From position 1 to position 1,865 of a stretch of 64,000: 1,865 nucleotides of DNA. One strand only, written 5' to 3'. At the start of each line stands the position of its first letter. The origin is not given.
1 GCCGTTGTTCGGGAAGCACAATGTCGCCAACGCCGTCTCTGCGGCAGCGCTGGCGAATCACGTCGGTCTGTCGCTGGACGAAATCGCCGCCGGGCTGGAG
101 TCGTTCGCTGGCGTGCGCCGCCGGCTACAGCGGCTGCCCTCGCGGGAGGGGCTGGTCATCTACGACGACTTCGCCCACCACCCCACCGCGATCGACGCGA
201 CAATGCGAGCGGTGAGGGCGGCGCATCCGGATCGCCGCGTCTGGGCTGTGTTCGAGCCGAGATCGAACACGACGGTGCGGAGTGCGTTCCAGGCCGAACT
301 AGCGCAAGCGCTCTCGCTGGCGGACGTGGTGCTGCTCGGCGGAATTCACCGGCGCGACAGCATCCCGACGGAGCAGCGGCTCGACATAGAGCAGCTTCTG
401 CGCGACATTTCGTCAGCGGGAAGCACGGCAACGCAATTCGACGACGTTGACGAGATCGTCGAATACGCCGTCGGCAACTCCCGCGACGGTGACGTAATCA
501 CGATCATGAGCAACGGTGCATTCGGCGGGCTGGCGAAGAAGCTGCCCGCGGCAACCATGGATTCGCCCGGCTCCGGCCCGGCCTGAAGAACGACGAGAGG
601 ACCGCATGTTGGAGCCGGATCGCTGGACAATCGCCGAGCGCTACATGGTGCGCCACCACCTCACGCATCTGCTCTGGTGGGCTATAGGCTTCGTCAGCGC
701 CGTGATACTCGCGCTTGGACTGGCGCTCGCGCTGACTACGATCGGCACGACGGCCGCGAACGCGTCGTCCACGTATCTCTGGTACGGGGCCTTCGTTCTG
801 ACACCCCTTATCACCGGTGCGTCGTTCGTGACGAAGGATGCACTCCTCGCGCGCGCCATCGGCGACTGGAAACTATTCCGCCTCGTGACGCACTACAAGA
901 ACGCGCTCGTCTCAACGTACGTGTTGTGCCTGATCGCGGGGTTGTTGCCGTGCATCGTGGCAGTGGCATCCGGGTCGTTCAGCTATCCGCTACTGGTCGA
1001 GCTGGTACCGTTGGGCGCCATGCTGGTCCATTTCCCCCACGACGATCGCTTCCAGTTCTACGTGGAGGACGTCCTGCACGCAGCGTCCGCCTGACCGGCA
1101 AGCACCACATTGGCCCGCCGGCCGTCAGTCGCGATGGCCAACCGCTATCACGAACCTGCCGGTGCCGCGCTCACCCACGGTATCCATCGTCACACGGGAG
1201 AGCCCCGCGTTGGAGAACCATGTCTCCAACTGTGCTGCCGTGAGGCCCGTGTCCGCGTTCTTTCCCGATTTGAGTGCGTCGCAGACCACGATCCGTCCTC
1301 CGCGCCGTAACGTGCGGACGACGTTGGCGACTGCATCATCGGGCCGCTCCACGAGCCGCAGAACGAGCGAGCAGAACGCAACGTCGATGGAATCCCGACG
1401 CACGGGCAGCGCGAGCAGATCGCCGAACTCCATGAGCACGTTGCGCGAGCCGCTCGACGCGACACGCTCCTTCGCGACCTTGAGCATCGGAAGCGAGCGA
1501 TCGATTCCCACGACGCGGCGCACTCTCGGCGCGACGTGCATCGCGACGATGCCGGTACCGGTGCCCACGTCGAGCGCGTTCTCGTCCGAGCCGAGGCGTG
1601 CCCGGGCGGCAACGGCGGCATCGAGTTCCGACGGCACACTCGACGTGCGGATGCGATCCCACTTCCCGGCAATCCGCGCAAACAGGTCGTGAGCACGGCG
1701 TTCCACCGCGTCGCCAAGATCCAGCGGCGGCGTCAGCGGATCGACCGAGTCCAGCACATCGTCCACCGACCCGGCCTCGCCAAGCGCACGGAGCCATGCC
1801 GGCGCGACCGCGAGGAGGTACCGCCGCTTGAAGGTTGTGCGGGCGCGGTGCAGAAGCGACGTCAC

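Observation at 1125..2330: ECF sigma factor fused in one polypeptide to a class I SAM-dependent methyltransferase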

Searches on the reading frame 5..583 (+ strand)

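Call 35: search_protein_families(library=ncbifam, proteins=[window:5-583:+], max_evalue=0.001)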
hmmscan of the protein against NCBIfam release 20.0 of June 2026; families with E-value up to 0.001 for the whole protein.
window:5-583:+ (193 aa): 22 families
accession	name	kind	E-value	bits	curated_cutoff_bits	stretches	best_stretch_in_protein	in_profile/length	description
TIGR01081.1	mpl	equivalog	1.4e-34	119.9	388.7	1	2-181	275-444/448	UDP-N-acetylmuramate:L-alanyl-gamma-D-glutamyl-meso-diaminopimelate ligase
TIGR01082.1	murC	equivalog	1.9e-32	112.9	335.1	1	1-178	268-446/449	UDP-N-acetylmuramate--L-alanine ligase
NF011171.0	PRK14573.1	equivalog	5e-25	87.5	1015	1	2-178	268-442/809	bifunctional UDP-N-acetylmuramate--L-alanine ligase/D-alanine--D-alanine ligase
NF001124.0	PRK00139.1-2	equivalog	2.5e-18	66.1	476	1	2-170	303-467/500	UDP-N-acetylmuramoyl-L-alanyl-D-glutamate--2,6-diaminopimelate ligase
TIGR01085.1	murE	subfamily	5.6e-16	58.5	257.3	1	1-171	282-447/472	UDP-N-acetylmuramyl-tripeptide synthetase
NF008896.0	PRK11929.1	equivalog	3.5e-13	48.3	1023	1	2-168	307-471/965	bifunctional UDP-N-acetylmuramoyl-L-alanyl-D-glutamate--2,6-diaminopimelate ligase MurE/UDP-N-acetylmuramoyl-tripeptide--D-alanyl-D-alanine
NF053645.1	pMurC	equivalog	3.8e-12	45.7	560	1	3-156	317-471/492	pseudomurein biosynthesis peptide ligase pMurC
NF053648.1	pMurE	equivalog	3.5e-11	42.5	600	1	3-165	283-446/464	pseudomurein biosynthesis peptide ligase pMurE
NF001126.0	PRK00139.1-4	equivalog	5e-11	41.8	373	1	1-168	293-455/486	UDP-N-acetylmuramoyl-L-alanyl-D-glutamate--2,6-diaminopimelate ligase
NF053646.1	pMurD1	equivalog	7.4e-11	41.4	610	1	7-171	285-442/465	pseudomurein biosynthesis peptide ligase pMurD1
TIGR01143.1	murF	subfamily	1.6e-10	40.5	288.6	1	2-82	250-330/418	UDP-N-acetylmuramoyl-tripeptide--D-alanyl-D-alanine ligase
NF001123.0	PRK00139.1-1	equivalog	5.2e-10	38.6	586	1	2-171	302-465/493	UDP-N-acetylmuramoyl-L-alanyl-D-glutamate--2,6-diaminopimelate ligase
TIGR01087.1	murD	equivalog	1.7e-09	37.3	211.95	1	2-79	269-343/441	UDP-N-acetylmuramoyl-L-alanine--D-glutamate ligase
NF008041.0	PRK10773.1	equivalog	1.7e-08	33.6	551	1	2-57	279-334/453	UDP-N-acetylmuramoyl-tripeptide--D-alanyl-D-alanine ligase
TIGR02068.2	cya_phycin_syn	equivalog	5.3e-08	31.3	850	1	4-170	682-849/862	cyanophycin synthetase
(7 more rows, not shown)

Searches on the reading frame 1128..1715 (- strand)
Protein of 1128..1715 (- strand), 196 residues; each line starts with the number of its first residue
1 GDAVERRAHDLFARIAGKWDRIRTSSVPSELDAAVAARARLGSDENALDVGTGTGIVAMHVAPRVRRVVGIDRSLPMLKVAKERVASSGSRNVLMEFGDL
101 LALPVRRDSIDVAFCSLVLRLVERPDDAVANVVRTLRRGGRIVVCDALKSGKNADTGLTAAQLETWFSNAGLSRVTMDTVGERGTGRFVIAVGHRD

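Call 85: search_solved_structures(query=window:1128-1715:-, max_evalue=0.000001, show_alignments=2)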
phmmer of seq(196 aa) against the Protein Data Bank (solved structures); distinct sequences matched with E-value up to 0.000001: 8.
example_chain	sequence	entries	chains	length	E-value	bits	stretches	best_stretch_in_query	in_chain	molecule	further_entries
1vl5_A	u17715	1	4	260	6.2e-11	45.5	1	38-147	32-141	unknown conserved protein BH2331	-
1xxl_A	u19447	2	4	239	1.9e-10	44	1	40-146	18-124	YcgJ protein | ycgJ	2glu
8ys9_A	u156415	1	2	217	1.7e-09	40.9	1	46-160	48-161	Phosphatidylethanolamine N-methyltransferase/phosphatidyl-N-methylethanolamine N-methyltra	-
4pne_A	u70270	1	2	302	2.5e-07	33.8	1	28-150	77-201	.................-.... protein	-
3bus_A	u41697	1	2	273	3.3e-07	33.4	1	37-147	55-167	Methyltransferase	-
2yqz_A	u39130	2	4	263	3.4e-07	33.4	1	13-143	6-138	Hypothetical protein TTHA0223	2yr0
8zc8_A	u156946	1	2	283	5.9e-07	32.6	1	27-162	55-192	MitM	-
21zq_A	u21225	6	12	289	6.2e-07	32.5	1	27-162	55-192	MitM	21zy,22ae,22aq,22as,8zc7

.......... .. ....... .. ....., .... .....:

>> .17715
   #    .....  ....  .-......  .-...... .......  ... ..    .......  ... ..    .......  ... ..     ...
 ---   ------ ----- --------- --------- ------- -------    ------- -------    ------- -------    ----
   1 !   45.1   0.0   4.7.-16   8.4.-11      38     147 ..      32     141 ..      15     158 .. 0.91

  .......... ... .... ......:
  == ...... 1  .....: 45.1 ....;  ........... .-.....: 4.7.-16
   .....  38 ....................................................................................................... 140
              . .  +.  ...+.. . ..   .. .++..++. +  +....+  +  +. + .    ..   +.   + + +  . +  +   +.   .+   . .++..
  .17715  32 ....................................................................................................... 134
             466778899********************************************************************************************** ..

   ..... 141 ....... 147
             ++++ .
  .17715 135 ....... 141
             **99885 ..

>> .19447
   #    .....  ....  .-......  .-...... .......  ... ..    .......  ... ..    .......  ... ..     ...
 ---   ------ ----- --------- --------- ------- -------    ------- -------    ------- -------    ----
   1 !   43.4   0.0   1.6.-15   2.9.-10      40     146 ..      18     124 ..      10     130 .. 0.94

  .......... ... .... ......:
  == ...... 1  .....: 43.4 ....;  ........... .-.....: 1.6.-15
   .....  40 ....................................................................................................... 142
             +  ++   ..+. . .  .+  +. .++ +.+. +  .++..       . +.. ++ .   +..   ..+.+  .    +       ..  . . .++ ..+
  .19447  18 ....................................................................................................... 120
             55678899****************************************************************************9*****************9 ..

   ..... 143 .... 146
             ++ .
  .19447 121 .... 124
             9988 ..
